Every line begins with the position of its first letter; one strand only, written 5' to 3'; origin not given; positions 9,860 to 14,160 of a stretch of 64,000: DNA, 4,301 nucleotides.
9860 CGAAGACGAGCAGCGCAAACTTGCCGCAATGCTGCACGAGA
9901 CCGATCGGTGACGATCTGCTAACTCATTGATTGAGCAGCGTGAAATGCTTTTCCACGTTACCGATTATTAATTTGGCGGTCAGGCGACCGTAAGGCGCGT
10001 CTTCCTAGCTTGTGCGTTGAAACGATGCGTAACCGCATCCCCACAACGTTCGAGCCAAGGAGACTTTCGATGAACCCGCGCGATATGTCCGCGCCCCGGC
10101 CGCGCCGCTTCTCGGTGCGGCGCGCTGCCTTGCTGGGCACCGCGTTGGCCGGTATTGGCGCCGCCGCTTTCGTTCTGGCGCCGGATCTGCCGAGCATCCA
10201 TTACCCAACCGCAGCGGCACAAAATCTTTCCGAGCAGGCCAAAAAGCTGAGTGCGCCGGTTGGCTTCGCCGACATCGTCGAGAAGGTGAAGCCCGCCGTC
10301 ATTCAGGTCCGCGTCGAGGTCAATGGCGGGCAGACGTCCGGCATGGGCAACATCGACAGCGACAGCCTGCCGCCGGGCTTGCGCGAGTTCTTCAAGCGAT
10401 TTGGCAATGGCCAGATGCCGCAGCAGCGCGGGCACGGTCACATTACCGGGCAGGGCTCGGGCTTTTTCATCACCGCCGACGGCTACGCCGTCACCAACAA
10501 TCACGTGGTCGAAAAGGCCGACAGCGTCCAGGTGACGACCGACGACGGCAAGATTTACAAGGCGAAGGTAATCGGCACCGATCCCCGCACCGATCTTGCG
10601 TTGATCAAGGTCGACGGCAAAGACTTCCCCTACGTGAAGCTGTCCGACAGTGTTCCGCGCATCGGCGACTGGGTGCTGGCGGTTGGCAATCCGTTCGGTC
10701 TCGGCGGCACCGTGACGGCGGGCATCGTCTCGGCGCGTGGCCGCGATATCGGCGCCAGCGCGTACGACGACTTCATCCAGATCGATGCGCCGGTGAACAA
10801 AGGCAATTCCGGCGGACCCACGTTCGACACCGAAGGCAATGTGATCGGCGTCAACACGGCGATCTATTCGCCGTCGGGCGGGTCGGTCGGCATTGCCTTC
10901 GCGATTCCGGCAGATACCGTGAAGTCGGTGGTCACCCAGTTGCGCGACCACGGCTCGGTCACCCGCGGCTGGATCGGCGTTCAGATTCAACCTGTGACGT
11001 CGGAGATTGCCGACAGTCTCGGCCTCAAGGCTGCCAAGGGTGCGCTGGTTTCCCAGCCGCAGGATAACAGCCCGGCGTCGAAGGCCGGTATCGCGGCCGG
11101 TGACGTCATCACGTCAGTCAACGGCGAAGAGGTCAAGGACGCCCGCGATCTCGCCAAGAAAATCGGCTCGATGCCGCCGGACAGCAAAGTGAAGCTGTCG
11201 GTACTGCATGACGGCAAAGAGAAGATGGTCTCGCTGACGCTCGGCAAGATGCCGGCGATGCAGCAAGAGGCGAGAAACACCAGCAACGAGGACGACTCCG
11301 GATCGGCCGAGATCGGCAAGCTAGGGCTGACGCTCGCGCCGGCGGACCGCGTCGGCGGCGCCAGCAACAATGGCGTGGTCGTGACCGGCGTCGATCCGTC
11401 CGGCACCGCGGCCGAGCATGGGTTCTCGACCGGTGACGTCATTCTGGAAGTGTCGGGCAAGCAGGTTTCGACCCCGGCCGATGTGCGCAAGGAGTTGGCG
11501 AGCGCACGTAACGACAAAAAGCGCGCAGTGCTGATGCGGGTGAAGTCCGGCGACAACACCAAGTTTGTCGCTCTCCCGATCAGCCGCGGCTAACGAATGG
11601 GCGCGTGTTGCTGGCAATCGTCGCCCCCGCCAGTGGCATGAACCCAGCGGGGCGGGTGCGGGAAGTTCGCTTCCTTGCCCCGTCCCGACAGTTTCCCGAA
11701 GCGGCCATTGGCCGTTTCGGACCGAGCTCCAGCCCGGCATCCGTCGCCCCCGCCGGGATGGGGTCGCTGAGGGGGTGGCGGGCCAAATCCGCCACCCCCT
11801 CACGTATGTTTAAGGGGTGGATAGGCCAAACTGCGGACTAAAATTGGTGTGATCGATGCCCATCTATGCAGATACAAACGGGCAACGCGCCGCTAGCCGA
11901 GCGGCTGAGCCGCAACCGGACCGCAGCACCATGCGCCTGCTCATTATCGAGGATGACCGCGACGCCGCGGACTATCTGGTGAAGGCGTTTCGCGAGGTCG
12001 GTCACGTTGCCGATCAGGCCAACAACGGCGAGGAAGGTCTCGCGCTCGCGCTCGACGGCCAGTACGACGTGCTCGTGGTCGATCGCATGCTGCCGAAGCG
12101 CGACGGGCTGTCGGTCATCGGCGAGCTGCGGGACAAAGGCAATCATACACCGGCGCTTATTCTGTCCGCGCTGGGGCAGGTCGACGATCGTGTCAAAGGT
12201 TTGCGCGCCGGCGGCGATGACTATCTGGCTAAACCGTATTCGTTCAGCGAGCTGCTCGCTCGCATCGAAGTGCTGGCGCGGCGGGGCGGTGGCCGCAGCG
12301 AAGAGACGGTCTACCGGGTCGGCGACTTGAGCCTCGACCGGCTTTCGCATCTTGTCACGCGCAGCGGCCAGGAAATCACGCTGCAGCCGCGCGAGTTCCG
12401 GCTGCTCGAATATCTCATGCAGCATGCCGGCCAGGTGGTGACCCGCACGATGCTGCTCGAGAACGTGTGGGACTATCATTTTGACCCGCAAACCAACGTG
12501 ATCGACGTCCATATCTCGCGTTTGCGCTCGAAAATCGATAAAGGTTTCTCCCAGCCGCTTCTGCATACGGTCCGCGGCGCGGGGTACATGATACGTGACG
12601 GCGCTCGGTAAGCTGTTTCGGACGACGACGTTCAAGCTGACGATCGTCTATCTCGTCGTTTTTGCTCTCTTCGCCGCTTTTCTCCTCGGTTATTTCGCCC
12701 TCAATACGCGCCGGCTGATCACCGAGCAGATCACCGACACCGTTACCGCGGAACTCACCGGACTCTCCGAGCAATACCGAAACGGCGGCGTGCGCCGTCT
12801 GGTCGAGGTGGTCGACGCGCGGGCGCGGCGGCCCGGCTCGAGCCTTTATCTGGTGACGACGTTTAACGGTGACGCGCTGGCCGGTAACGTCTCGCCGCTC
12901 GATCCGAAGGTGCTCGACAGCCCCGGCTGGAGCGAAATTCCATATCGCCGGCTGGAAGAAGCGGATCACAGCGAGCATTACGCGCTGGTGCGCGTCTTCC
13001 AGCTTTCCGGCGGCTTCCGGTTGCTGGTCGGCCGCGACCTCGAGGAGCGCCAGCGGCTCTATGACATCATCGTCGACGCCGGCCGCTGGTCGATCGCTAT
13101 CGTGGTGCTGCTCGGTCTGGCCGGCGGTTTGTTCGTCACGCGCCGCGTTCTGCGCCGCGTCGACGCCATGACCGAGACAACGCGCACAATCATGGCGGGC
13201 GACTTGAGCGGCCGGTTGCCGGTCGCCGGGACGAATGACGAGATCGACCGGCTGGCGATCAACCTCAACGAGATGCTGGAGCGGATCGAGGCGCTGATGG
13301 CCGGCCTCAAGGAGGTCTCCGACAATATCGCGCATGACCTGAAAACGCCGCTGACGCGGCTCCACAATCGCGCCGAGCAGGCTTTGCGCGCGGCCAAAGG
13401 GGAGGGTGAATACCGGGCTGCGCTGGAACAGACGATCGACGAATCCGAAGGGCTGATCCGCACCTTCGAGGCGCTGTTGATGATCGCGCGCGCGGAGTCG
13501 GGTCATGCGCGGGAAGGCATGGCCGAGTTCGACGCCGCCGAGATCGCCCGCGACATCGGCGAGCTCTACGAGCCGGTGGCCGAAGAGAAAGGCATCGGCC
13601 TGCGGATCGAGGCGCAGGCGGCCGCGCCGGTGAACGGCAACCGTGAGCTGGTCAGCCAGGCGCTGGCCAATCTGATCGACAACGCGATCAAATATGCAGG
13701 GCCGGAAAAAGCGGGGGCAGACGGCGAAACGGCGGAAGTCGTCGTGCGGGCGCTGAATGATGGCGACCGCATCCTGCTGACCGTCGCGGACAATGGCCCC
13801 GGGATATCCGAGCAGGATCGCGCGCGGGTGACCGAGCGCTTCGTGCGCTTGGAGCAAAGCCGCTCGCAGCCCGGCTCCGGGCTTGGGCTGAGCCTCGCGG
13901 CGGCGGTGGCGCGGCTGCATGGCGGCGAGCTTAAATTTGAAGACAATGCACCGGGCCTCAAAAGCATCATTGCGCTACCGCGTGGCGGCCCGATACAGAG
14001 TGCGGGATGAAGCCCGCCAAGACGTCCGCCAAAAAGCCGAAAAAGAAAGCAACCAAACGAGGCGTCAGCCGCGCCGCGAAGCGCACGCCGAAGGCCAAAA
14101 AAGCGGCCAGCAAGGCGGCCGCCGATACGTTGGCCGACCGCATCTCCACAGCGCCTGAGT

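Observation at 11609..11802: Candidate undescribed structured RNA between degP and the RR-HK-glnE operon with twin 13-nt C-rich loops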

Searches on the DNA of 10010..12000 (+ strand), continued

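Call 68: search_with_rna_model(model_id=R1, sources=[L001, L002, L003, L004, L005, L006, L007, L008, L009, L010, L011, L012, L013, L014, L015, L016, L017, L018, L019, L020, L021, L022, L023, L024, L025, L026, L027, L028, L029, L030, L031, L032, L033, L034, L035, L036, L037, L038, L039, L040, L041, L042, L043, L044, L045, L046, L047, L048, L049, L050, L051, L052, L053, L054, L055, L056, L057, L058, L059, L060, L061, L062, L063, L064, L065, L066, L067, L068, L069, L070, L071, L072, L073, L074, L075, L076, L077, L078, L079, L080], max_evalue=0.001)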
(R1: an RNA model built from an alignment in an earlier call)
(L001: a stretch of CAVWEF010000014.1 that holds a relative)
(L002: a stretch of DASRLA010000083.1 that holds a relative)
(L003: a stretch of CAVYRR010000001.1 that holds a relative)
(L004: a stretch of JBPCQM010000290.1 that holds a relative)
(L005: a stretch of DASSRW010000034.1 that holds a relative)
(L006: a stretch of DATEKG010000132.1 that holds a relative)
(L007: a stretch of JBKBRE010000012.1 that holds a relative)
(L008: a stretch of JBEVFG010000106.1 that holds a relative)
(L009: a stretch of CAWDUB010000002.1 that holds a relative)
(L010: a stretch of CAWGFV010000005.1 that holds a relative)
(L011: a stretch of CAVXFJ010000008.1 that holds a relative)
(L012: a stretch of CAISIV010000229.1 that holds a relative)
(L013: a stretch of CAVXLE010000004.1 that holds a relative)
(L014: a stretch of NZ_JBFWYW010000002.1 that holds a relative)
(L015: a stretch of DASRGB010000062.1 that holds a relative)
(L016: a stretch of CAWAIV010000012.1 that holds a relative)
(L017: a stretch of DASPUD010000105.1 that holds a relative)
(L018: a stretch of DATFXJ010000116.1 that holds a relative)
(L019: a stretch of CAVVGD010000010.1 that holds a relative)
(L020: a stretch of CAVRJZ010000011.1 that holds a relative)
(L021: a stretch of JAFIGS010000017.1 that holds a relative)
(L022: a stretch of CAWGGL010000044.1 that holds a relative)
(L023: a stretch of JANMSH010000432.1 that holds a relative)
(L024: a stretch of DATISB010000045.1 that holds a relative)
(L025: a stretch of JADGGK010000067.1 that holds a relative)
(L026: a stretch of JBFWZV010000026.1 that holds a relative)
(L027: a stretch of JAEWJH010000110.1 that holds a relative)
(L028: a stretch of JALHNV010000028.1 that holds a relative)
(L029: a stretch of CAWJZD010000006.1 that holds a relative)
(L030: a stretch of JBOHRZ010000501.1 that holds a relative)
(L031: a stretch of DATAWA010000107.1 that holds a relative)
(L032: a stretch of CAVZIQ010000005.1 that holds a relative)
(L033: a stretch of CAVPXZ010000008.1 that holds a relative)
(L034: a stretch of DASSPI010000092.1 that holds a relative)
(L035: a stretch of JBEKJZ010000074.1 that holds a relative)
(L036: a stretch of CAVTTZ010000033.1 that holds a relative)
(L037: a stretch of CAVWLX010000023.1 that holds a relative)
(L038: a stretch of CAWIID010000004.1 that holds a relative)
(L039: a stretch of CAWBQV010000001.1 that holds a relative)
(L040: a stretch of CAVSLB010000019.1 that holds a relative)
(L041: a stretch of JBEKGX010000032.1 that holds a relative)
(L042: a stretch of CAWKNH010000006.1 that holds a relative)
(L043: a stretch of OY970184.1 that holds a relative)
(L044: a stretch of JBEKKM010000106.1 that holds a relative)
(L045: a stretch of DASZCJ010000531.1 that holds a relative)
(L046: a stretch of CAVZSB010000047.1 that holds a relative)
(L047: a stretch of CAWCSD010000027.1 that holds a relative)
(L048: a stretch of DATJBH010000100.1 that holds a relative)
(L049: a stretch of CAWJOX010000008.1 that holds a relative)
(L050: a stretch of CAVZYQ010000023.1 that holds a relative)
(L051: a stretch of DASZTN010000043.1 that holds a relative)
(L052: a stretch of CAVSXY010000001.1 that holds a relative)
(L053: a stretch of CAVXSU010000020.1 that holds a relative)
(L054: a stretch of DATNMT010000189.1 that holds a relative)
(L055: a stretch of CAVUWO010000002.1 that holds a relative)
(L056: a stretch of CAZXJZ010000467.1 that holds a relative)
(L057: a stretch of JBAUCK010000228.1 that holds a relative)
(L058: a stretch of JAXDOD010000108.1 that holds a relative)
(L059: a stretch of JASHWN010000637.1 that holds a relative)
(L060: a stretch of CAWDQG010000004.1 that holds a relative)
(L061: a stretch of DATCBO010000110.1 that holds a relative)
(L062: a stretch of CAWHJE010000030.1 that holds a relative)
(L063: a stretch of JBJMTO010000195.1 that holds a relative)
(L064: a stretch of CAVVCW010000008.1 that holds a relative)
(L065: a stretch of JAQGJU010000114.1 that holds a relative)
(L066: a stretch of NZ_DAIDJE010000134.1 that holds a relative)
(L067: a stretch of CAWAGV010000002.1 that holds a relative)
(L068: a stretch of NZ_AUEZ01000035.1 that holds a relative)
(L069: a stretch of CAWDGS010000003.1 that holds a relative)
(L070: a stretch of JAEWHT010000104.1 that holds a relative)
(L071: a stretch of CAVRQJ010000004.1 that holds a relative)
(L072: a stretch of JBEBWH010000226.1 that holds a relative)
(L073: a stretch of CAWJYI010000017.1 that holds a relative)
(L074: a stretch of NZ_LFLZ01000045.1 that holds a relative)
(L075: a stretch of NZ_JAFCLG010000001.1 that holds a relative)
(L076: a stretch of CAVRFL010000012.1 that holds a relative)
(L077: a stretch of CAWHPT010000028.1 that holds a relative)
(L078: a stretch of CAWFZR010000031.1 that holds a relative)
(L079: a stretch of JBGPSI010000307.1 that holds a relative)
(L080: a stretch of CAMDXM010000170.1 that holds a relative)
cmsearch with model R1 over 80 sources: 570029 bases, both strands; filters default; matches with E-value up to 0.001: 111.
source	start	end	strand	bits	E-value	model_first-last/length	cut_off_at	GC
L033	4610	4701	+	88.9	2.2e-15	1-93/93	no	0.71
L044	4515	4606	+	88.7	2.4e-15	1-93/93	no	0.72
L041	4566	4657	+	88.4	2.8e-15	1-93/93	no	0.7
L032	4602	4693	+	86.6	6.2e-15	1-93/93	no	0.7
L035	4488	4579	+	86.5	6.6e-15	1-93/93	no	0.72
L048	4665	4756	+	86.1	7.8e-15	1-93/93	no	0.7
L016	4595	4687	+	85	1.4e-14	1-93/93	no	0.72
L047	4509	4600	+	84.7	1.5e-14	1-93/93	no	0.73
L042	4531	4622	+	84.4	1.7e-14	1-93/93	no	0.74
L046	4603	4695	+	84.1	2e-14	1-93/93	no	0.68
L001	4598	4690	+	84.1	2e-14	1-93/93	no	0.71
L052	4514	4605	+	83.9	2.2e-14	1-93/93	no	0.72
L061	4476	4567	+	82.7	3.8e-14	1-93/93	no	0.67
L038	4520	4611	+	82.6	4e-14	1-93/93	no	0.7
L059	2520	2613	+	82.3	4.6e-14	1-93/93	no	0.73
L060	4591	4682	+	82.1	5.2e-14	1-93/93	no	0.73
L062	4555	4647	+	82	5.3e-14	1-93/93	no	0.69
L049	4515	4606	+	81.7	6.1e-14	1-93/93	no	0.74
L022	4869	4960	+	81.4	7.2e-14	1-93/93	no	0.62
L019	4512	4603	+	81.1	8.2e-14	1-93/93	no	0.7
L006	4503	4595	+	80.9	9e-14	1-93/93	no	0.7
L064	4509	4599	+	80.3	1.2e-13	1-93/93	no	0.7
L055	4613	4703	+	80.3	1.2e-13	1-93/93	no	0.74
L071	4393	4484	+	80.2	1.2e-13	1-93/93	no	0.71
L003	3039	3130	+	79.9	1.4e-13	1-93/93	no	0.72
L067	4392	4483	+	79.7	1.5e-13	1-93/93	no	0.7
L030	1318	1410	+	79.4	1.8e-13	1-93/93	no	0.7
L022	4587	4678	+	79.3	1.8e-13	1-93/93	no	0.66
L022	4681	4772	+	79.2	1.9e-13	1-93/93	no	0.66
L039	4566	4656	+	79.2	1.9e-13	1-93/93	no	0.69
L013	4548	4640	+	78.8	2.3e-13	1-93/93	no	0.73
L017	4559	4651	+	78.5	2.7e-13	1-93/93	no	0.69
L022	4775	4866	+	78.2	3.1e-13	1-93/93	no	0.64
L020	4628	4722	+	78.2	3.1e-13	1-93/93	no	0.67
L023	4598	4690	+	77.5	4.3e-13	1-93/93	no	0.63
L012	4628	4720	+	77.5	4.3e-13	1-93/93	no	0.66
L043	4507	4598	+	77.2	4.9e-13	1-93/93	no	0.72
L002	4609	4702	+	77.1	5.1e-13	1-93/93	no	0.69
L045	2488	2579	+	76.3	7.6e-13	1-93/93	no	0.7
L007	4551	4643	+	76.2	7.8e-13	1-93/93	no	0.72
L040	4600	4691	+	76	8.5e-13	1-93/93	no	0.76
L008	4534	4626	+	76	8.6e-13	1-93/93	no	0.74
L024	4541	4632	+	75.9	9.1e-13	1-93/93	no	0.68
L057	4549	4640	+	75.8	9.3e-13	1-93/93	no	0.71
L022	4963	5054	+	75.8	9.4e-13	1-93/93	no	0.65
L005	4503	4595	+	75.8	9.6e-13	1-93/93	no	0.75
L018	4595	4688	+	75.5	1.1e-12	1-93/93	no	0.7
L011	4553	4646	+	75.4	1.1e-12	1-93/93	no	0.71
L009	4619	4710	+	75.1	1.3e-12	1-93/93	no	0.72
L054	4745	4835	+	74.8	1.5e-12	1-93/93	no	0.66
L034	4603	4694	+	74.8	1.5e-12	1-93/93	no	0.76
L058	4568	4661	+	74.4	1.8e-12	1-93/93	no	0.67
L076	4649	4744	+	74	2.1e-12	1-93/93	no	0.72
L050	4589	4681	+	73.6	2.6e-12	1-93/93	no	0.73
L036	4581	4672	+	73.5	2.8e-12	1-93/93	no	0.72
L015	4566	4658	+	73.1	3.3e-12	1-93/93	no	0.68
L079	2146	2236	+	73.1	3.3e-12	1-93/93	no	0.68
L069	4545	4637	+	73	3.5e-12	1-93/93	no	0.71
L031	1571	1659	+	72.9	3.7e-12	1-93/93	no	0.66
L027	4582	4673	+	72.6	4.1e-12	1-93/93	no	0.73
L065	4532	4622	+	71.9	5.7e-12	1-93/93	no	0.69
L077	4534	4623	+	70.8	9.4e-12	1-93/93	no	0.71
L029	4597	4692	+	70.7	9.9e-12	1-93/93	no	0.73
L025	4591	4682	+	70.4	1.2e-11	1-93/93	no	0.71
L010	4617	4707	+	69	2.2e-11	1-93/93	no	0.68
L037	4505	4596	+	68.4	2.8e-11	1-93/93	no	0.77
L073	4627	4717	+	68.2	3.1e-11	1-93/93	no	0.69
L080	4480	4573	+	67.9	3.7e-11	1-93/93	no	0.66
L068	4654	4745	+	67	5.4e-11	1-93/93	no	0.67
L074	4619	4709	+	66.8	6.1e-11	1-93/93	no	0.68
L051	4591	4681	+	66.5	7e-11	1-93/93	no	0.64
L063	3295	3384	+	66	8.8e-11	1-93/93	no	0.72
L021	4569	4655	+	65.7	1e-10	1-93/93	no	0.75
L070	4652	4742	+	62.1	5.5e-10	1-93/93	no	0.68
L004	4366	4470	+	61.9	6e-10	1-93/93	no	0.7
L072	3588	3681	+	61.8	6.3e-10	1-93/93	no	0.68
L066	2810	2901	+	61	8.8e-10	1-93/93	no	0.65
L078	4586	4681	+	59.4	1.8e-09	1-93/93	no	0.71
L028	4604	4698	+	57.7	4.1e-09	1-93/93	no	0.62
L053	4589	4677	+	57.3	5e-09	1-93/93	no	0.65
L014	4559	4652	+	55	1.4e-08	1-93/93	no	0.73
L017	4681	4773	+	50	1.5e-07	1-93/93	no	0.73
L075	4669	4758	+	48.9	2.5e-07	1-93/93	no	0.74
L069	4669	4761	+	48.7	2.7e-07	1-93/93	no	0.73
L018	4719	4810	+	48.4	3e-07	1-93/93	no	0.73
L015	4678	4773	+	46.3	8.3e-07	1-93/93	no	0.72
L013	4671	4763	+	46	9.6e-07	1-93/93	no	0.74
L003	3161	3257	+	45.9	9.9e-07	1-93/93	no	0.67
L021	4683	4771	+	45.3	1.3e-06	1-93/93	no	0.75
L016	4708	4804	+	43.8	2.6e-06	1-93/93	no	0.71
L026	4552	4647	+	43.3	3.2e-06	1-93/93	no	0.79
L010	4741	4836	+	43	3.8e-06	1-93/93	no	0.66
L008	4650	4741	+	42.5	4.7e-06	1-93/93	no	0.71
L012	4743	4841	+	42.5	4.8e-06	1-93/93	no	0.71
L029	4702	4797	+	42.1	5.7e-06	1-93/93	no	0.69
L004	4486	4582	+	41.9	6.4e-06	1-93/93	no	0.73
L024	4663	4758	+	41.8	6.7e-06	1-93/93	no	0.69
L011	4673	4766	+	41.7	6.8e-06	1-93/93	no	0.71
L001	4720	4815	+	41.6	7.3e-06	1-93/93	no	0.71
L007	4671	4764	+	41.5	7.5e-06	1-93/93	no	0.77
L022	5094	5181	+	41.3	8.1e-06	1-93/93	no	0.72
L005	4619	4716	+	41.2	8.8e-06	1-93/93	no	0.74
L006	4623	4714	+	41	9.3e-06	1-93/93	no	0.72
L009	4735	4833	+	39.5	1.9e-05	1-93/93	no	0.75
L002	4719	4813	+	39.4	2e-05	1-93/93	no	0.73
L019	4640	4731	+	39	2.4e-05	1-93/93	no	0.72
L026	4664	4762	+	38.5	3.1e-05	1-93/93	no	0.72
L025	4695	4790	+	38.4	3.3e-05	1-93/93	no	0.77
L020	4752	4848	+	38.3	3.4e-05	1-93/93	no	0.69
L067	4485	4568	+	36.6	7.3e-05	1-93/93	no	0.68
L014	4668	4764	+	36.3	8.6e-05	1-93/93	no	0.74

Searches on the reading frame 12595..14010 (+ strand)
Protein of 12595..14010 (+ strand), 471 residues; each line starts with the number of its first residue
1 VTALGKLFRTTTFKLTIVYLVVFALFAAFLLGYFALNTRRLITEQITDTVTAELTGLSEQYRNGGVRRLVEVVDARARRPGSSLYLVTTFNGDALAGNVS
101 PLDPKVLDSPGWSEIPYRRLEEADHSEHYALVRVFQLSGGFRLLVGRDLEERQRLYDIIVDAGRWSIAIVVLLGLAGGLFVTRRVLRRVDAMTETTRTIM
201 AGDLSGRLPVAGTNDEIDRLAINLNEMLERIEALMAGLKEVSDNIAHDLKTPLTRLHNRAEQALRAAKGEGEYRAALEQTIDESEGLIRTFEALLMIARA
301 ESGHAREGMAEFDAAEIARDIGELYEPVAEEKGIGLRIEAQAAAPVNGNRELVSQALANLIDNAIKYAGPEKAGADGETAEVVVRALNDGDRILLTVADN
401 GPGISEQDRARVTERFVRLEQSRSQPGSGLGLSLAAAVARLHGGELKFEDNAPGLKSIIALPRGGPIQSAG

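Call 11: search_protein_families(library=pfam, proteins=[window:12595-14010:+])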
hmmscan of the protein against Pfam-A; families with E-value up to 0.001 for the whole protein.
window:12595-14010:+ (471 aa): 4 families
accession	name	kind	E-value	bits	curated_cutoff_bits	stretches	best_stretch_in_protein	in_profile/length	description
PF02518.31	HATPase_c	-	2.3e-22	80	26.4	1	349-454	2-100/111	Histidine kinase-, DNA gyrase B-, and HSP90-like ATPase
PF00672.30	HAMP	-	6.9e-13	49.1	25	1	180-232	1-52/53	HAMP domain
PF00512.31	HisKA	-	5.3e-08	33.2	26.9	1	240-303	4-66/66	His Kinase A (phospho-acceptor) domain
PF13581.12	HATPase_c_2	-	0.00015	22.2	27.4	1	353-437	32-107/127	Histidine kinase-like ATPase domain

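Call 52: search_protein_families(library=ncbifam, proteins=[window:12595-14010:+], max_evalue=1e-10)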
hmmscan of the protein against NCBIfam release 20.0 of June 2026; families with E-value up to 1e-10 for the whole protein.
window:12595-14010:+ (471 aa): 47 families (the best 25 are shown)
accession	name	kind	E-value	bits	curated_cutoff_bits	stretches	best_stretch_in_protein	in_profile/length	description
TIGR01386.1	cztS_silS_copS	subfamily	3.6e-59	200.9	292.55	1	140-450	143-445/457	heavy metal sensor histidine kinase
NF008312.0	PRK11100.1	equivalog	2e-37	129.2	356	1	166-462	187-473/477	two-component system sensor histidine kinase CreC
NF045903.1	CuHisKinLciSLeg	equivalog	5.3e-36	124.8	700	1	165-457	69-350/357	copper-responsive two-component system sensor histidine kinase LciS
NF007898.0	PRK10604.1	equivalog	9.2e-36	123.9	478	1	168-452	140-411/433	two-component system sensor histidine kinase RstB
NF007345.0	PRK09835.1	subfamily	2.2e-35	122.1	423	1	158-463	187-480/482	Cu(+)/Ag(+) sensor histidine kinase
NF033092.0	HK_WalK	equivalog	2e-34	119.1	725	1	240-451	374-581/594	cell wall metabolism sensor histidine kinase WalK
NF046044.1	PnpS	equivalog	3e-34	118.7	400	1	244-449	176-376/390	two-component system histidine kinase PnpS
NF040691.1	MtrAB_MtrB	equivalog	5.7e-34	118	450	1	141-450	168-478/507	MtrAB system histidine kinase MtrB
TIGR02966.1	phoR_proteo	equivalog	1.3e-32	113.2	334.2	1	241-449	117-320/333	phosphate regulon sensor histidine kinase PhoR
NF012163.2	BaeS_SmeS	equivalog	4.6e-32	111.5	500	1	167-454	169-449/457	sensor histidine kinase efflux regulator BaeS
NF007664.1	PRK10337.1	equivalog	1.4e-30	106.4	475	1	124-454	117-434/442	quorum sensing histidine kinase QseC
NF007007.0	PRK09470.1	equivalog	1.6e-28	99.9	486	1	147-462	153-458/463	envelope stress sensor histidine kinase CpxA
NF012226.0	AdeS_HK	equivalog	1e-27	97.2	500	1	172-453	71-343/353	two-component sensor histidine kinase AdeS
NF007004.0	PRK09467.1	equivalog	1.2e-27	96.8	415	1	168-462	163-435/440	two-component system sensor histidine kinase EnvZ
NF007837.0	PRK10549.1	equivalog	3.5e-27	95.2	603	1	165-462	167-457/466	envelope stress sensor histidine kinase BaeS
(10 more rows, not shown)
